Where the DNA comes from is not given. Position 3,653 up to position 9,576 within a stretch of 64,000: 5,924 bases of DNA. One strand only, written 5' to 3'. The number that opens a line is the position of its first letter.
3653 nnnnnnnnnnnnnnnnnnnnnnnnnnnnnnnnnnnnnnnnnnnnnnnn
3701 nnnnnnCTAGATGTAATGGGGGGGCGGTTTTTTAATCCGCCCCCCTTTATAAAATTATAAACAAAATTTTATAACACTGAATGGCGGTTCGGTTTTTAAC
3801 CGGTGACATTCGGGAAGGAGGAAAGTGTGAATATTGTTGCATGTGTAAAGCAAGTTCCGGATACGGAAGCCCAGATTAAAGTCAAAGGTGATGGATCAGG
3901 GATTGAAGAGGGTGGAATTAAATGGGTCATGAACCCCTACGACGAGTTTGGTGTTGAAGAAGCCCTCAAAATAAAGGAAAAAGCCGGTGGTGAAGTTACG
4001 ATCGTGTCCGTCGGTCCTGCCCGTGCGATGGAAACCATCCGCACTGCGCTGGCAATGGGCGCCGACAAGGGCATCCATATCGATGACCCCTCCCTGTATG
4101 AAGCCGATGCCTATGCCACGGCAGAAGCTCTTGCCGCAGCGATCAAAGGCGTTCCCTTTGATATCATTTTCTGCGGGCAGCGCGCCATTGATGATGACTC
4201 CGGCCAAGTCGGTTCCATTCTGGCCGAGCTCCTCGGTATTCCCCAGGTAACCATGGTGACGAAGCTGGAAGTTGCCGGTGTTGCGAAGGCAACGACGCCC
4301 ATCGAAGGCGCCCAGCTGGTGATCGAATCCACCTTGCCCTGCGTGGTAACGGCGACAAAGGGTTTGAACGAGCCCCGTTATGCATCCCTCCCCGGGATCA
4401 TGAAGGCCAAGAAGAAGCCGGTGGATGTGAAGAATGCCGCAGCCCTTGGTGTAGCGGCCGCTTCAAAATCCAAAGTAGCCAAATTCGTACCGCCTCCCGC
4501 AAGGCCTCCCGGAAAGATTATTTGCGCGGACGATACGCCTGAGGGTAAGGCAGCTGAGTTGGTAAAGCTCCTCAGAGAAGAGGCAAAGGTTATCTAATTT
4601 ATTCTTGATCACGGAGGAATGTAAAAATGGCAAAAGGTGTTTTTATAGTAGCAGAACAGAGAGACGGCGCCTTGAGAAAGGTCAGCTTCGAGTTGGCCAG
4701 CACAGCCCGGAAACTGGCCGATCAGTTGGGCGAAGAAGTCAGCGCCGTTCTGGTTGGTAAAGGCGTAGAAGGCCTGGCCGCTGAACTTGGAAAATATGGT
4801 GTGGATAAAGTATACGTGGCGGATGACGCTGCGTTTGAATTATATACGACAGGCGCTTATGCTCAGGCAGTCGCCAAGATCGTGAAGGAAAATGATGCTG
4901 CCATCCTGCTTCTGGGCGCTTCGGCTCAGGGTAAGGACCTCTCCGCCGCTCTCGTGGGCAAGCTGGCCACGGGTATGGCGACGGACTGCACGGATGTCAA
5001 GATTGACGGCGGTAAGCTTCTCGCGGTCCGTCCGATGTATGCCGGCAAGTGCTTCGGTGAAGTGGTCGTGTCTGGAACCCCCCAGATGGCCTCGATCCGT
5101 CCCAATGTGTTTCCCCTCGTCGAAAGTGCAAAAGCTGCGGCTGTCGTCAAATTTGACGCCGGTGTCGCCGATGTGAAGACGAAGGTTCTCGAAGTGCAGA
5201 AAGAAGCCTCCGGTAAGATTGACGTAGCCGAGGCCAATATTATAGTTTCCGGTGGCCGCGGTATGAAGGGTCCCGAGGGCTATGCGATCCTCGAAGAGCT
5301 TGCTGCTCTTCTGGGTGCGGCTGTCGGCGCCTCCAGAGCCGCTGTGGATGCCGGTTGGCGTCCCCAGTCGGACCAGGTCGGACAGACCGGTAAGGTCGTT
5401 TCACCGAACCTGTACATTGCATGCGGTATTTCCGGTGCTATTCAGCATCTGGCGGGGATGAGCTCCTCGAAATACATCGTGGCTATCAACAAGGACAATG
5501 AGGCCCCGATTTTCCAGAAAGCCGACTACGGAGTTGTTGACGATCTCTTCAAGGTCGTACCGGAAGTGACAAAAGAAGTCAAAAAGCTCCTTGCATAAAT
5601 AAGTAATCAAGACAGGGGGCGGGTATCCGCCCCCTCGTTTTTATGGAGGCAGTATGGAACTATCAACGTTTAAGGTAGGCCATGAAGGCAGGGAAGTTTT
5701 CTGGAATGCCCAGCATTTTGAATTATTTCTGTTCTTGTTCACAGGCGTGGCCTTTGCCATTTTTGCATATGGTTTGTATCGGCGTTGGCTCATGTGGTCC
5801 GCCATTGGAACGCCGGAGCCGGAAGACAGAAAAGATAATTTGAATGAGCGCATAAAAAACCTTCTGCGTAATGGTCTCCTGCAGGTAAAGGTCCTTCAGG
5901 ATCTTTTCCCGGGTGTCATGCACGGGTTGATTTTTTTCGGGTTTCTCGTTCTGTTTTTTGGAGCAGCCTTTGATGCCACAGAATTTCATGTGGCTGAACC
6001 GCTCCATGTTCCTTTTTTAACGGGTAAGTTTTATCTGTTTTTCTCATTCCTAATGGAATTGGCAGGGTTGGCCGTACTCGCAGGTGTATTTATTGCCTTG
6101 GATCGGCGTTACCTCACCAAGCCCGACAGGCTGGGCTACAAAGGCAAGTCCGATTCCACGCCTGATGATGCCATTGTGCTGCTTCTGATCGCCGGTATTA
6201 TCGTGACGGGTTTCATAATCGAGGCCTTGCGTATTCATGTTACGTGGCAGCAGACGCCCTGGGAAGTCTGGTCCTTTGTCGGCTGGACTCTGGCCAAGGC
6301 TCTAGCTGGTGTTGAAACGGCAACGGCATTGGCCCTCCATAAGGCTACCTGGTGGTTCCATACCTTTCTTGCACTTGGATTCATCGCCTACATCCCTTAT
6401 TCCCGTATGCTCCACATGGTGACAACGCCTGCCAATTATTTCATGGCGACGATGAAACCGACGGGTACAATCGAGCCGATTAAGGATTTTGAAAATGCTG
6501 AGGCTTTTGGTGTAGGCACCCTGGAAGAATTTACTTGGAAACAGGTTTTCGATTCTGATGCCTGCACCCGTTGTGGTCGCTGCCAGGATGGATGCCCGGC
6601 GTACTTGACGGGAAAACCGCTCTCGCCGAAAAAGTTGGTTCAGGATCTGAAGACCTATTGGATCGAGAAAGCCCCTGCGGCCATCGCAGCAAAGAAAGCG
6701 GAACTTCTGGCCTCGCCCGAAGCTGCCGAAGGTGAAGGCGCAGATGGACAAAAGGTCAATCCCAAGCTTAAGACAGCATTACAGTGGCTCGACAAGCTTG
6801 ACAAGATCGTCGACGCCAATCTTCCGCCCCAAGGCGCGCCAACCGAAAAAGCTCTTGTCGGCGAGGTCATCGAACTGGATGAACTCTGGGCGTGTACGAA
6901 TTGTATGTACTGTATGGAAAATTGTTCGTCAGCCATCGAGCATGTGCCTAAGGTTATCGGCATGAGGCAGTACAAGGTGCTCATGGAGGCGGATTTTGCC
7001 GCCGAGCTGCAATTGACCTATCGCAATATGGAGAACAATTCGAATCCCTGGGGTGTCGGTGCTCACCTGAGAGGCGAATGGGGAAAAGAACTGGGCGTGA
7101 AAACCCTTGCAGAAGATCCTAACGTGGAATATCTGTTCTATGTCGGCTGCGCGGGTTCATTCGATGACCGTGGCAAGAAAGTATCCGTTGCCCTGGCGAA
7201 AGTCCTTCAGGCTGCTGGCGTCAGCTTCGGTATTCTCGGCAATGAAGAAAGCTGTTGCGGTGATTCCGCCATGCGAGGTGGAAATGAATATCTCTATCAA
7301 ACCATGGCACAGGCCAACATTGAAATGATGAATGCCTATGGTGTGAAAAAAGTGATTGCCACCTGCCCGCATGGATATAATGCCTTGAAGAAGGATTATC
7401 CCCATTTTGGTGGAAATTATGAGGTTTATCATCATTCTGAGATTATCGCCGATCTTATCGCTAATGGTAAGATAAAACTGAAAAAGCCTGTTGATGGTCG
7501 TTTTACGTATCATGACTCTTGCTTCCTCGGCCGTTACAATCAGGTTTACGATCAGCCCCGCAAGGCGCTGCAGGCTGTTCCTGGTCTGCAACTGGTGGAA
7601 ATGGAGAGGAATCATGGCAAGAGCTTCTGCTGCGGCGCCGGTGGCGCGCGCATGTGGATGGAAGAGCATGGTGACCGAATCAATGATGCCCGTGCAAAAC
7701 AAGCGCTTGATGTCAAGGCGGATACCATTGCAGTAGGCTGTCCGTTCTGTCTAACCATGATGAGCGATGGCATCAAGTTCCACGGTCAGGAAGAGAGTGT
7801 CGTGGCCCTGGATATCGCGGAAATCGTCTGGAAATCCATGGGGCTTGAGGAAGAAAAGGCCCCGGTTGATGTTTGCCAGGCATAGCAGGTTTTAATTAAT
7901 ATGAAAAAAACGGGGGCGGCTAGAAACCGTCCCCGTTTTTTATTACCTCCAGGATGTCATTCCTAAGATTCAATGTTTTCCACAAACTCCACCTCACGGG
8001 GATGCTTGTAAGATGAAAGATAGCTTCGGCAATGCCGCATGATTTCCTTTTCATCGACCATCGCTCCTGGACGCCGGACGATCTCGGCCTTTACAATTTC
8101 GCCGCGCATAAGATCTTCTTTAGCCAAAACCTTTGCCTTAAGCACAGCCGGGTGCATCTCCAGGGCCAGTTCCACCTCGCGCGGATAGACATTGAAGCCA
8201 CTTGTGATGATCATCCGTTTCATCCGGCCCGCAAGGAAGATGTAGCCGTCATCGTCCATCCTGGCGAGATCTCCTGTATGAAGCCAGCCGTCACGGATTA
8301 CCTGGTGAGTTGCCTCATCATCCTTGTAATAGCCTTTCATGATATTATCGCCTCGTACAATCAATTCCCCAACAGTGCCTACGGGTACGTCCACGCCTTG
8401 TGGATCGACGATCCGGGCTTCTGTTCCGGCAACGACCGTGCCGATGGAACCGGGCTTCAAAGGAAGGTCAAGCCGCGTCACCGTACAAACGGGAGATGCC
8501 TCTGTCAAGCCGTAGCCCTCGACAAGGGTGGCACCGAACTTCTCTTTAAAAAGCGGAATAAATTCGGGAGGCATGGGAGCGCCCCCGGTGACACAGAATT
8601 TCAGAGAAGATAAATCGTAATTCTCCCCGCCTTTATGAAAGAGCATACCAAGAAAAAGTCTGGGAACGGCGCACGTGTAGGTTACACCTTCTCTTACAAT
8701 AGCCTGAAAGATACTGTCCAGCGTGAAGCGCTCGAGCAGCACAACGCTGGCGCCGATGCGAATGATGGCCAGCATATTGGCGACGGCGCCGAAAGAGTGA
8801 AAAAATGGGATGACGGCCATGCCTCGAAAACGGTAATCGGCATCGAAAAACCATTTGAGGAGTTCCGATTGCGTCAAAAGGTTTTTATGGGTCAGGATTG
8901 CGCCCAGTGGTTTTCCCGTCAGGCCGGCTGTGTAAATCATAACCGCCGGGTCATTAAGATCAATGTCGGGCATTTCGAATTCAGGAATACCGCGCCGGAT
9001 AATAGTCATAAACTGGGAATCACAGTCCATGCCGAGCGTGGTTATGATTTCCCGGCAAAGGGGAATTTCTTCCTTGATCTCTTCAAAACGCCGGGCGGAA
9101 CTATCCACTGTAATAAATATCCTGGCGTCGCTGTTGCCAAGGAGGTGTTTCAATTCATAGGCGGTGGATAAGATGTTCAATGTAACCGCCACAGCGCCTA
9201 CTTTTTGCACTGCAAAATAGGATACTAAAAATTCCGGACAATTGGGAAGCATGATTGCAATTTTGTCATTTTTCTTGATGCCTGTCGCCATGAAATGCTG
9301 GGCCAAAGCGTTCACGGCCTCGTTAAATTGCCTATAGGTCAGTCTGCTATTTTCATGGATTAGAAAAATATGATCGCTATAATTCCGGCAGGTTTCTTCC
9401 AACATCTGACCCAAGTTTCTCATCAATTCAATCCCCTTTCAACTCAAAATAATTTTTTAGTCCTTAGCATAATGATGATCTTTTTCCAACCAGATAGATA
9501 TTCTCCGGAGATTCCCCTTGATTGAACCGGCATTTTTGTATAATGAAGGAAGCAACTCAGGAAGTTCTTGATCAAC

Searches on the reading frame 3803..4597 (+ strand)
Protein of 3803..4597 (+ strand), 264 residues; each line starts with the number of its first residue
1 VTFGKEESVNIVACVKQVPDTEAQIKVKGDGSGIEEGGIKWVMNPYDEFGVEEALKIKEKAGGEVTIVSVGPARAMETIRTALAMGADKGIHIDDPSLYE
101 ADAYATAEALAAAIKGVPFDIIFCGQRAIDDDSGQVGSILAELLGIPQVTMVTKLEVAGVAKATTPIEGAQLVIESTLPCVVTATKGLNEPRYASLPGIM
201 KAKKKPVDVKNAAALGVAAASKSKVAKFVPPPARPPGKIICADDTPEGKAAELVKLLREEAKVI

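Call 60: search_protein_families(library=pfam, proteins=[window:3803-4597:+], max_evalue=0.00001)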
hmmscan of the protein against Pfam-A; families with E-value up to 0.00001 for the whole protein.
window:3803-4597:+ (264 aa): 1 family
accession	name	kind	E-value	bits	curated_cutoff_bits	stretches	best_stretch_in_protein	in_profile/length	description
PF01012.27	ETF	-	2.8e-49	167.8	26.7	1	34-214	4-180/181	Electron transfer flavoprotein domain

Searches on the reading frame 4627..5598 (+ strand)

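Call 60: search_protein_families(library=pfam, proteins=[window:4627-5598:+], max_evalue=0.00001)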
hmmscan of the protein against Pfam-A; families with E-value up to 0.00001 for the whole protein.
window:4627-5598:+ (323 aa): 2 families
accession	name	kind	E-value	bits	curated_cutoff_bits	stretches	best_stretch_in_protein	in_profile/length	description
PF01012.27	ETF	-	1.1e-47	162.6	26.7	1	5-178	1-178/181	Electron transfer flavoprotein domain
PF00766.25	ETF_alpha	-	3.5e-36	123.5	27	1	199-279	1-81/81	Electron transfer flavoprotein FAD-binding domain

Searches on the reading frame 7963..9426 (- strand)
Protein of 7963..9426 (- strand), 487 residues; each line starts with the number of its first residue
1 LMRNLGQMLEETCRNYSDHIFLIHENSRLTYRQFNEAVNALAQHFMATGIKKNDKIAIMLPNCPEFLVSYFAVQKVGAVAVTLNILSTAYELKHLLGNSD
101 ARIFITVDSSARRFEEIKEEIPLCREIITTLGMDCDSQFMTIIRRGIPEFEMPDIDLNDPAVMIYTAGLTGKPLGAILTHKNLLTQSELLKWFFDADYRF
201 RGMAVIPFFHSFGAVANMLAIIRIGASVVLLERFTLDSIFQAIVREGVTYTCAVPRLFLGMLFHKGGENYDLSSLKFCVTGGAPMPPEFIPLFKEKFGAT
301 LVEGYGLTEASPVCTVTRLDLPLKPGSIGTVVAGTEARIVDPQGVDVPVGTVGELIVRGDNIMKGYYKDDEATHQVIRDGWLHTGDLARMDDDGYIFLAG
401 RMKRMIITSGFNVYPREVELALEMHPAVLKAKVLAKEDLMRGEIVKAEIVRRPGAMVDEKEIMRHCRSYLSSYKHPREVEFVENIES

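Call 60: search_protein_families(library=pfam, proteins=[window:7963-9426:-], max_evalue=0.00001)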
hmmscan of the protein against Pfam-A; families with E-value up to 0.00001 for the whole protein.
window:7963-9426:- (487 aa): 2 families
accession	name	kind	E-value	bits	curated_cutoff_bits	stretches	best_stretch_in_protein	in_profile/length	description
PF00501.34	AMP-binding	-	7.6e-91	305.2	29.9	1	9-367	1-384/384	AMP-binding enzyme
PF13193.12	AMP-binding_C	-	1.3e-10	42.5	24.5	1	417-485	1-69/76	AMP-binding enzyme C-terminal domain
